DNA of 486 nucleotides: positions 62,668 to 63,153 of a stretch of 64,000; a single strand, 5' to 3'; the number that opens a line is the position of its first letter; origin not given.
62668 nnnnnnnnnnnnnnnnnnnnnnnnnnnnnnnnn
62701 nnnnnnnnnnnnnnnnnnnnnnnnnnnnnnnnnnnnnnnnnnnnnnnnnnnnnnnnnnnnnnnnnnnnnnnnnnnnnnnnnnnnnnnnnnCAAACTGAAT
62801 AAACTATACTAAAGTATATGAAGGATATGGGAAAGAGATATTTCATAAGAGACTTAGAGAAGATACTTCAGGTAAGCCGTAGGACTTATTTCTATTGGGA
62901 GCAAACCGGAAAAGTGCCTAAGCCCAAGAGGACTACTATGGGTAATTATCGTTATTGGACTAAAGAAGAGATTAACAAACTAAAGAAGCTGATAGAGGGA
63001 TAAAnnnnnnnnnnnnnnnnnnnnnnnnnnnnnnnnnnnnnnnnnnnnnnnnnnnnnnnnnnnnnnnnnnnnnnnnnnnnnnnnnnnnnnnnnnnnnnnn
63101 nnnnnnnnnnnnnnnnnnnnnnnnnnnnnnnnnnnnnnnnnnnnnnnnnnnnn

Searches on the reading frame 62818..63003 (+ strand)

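Call 17: search_protein_families(library=pfam, proteins=[window:62818-63003:+], max_evalue=0.01)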
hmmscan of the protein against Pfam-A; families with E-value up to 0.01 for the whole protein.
window:62818-63003:+ (61 aa): 2 families
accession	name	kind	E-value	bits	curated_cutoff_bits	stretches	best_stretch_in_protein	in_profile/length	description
PF13411.12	MerR_1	-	1.6e-08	35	21.6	1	9-58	2-49/69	MerR HTH family regulatory protein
PF00376.29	MerR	-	2.1e-05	24.7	28.2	1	10-46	2-38/38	MerR family regulatory protein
